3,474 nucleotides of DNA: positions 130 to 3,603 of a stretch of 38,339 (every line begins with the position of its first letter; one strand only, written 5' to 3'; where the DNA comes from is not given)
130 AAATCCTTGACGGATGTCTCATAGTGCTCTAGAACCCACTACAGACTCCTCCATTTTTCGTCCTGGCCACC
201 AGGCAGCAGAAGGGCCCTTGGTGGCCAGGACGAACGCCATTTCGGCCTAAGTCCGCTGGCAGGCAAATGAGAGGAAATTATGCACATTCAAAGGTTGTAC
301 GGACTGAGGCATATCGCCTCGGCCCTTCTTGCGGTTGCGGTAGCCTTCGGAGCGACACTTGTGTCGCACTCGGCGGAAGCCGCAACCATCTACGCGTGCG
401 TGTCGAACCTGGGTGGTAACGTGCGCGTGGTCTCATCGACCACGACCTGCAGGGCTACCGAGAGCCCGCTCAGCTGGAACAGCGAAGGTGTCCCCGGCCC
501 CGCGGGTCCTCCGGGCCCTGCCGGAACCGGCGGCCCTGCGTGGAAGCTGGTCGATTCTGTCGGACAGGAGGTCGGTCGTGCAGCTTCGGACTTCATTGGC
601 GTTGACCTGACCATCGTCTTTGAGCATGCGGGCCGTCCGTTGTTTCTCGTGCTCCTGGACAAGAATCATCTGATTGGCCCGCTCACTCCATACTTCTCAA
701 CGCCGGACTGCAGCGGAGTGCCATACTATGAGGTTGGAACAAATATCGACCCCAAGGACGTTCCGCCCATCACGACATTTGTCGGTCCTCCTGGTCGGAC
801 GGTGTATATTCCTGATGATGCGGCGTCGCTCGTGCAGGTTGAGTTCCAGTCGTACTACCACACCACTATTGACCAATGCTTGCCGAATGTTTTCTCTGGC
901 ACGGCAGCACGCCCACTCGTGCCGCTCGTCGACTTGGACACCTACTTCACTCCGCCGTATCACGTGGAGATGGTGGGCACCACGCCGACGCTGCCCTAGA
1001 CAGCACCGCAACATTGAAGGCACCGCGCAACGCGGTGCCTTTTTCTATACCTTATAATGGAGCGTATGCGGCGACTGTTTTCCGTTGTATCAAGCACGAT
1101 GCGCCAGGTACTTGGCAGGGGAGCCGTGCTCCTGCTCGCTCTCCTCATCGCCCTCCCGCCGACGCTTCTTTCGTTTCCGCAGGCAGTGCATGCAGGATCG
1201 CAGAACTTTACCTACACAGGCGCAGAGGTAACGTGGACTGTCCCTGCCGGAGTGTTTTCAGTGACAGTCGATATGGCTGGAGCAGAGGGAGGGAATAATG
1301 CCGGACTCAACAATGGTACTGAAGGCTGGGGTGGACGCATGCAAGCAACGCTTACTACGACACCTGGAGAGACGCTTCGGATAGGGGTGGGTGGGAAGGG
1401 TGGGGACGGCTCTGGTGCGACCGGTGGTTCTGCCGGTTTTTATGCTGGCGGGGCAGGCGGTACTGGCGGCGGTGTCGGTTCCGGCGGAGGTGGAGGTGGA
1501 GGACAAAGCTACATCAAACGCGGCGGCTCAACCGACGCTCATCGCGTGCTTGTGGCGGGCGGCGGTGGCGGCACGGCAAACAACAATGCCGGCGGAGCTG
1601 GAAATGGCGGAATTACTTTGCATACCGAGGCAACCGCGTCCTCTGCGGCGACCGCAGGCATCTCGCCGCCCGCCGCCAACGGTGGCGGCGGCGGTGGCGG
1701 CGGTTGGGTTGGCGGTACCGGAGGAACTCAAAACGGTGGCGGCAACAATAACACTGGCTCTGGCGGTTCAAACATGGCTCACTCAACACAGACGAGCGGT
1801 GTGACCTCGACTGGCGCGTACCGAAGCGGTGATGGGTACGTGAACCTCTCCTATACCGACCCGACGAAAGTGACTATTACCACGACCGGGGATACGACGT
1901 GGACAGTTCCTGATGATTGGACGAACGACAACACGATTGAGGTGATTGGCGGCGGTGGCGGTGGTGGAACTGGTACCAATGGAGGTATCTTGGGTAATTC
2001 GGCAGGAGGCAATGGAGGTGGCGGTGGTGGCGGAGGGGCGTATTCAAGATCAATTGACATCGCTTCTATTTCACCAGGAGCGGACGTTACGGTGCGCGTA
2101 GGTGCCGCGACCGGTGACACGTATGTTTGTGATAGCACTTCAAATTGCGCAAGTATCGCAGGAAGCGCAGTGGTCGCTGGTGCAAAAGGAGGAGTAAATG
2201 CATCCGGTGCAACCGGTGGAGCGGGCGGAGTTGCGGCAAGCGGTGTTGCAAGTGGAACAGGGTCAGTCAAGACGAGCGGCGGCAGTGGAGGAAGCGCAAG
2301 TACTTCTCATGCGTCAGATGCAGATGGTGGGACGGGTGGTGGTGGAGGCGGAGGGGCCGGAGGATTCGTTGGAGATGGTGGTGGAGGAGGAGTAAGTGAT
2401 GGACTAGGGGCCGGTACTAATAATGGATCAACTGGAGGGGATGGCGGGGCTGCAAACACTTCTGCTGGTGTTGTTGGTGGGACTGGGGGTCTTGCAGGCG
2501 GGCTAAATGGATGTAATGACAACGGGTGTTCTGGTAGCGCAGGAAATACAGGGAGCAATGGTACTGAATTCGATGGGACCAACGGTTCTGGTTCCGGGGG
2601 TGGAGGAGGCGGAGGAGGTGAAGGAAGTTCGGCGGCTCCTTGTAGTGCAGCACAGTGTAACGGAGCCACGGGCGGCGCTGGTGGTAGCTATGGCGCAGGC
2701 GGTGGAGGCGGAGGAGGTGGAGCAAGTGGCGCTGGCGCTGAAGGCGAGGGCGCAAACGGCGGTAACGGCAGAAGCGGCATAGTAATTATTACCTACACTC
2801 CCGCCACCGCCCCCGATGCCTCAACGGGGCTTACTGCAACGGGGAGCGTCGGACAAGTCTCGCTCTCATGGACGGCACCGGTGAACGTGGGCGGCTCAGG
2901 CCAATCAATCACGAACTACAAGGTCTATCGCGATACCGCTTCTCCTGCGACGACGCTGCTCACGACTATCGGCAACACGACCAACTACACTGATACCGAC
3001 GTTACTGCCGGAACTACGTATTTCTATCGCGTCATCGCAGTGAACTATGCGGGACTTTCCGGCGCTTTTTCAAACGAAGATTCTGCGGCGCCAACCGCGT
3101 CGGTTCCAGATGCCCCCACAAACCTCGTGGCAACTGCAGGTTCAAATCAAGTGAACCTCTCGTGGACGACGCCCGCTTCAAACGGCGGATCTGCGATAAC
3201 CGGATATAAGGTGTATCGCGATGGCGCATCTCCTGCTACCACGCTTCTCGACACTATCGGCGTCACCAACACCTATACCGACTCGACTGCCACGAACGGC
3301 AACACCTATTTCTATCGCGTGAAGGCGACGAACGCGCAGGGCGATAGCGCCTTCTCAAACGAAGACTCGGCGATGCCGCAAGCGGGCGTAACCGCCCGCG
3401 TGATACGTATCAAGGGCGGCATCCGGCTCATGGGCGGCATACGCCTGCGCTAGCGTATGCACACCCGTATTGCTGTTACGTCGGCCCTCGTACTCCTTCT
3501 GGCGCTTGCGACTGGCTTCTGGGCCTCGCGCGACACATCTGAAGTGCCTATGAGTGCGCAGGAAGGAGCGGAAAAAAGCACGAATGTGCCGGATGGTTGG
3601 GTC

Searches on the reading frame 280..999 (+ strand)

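Call 22: search_protein_families(library=pfam, proteins=[window:280-999:+], max_evalue=0.01)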
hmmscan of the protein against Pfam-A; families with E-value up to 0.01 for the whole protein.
window:280-999:+ (239 aa): 1 family
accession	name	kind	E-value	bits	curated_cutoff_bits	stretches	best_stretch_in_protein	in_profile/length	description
PF20550.3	DUF6764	-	0.002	18.5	27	1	12-63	9-60/164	Family of unknown function (DUF6764)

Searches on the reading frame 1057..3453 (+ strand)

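Call 3: search_protein_families(library=pfam, proteins=[window:1057-3453:+], max_evalue=1)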
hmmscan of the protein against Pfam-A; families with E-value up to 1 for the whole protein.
window:1057-3453:+ (798 aa): 7 families
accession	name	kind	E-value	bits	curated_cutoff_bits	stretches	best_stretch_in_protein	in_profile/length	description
PF00041.27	fn3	-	3.8e-17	62.7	25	2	685-768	1-79/84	Fibronectin type III domain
PF18370.7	RGI_lyase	-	5.3e-07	30.3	27.8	2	591-660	9-71/86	Rhamnogalacturonan I lyases beta-sheet domain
PF25523.1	Ig_RIMBP2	-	2.1e-05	24.9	27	1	683-767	2-93/105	RIMBP2-like, immunoglobulin-like domain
PF24489.1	Ig_J_second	-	0.00013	22.4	27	1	733-769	51-89/105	Tip attachment protein J second Ig-like domain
PF25059.1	FN3_DSCAM-DSCAML_C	-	0.0067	17.2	39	1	618-668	20-71/89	DSCAM/DSCAML C-terminal Fn3-like domain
PF16656.11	Pur_ac_phosph_N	-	0.0083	17.1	30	1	592-668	6-86/93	Purple acid Phosphatase, N-terminal domain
PF16303.10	DUF4945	-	0.25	11.9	28.4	0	681-707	14-39/115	Domain of unknown function (DUF4945)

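Call 4: search_protein_families(library=ncbifam, proteins=[window:1057-3453:+], max_evalue=1)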
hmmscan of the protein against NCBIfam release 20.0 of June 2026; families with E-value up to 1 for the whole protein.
window:1057-3453:+ (798 aa): 0 families
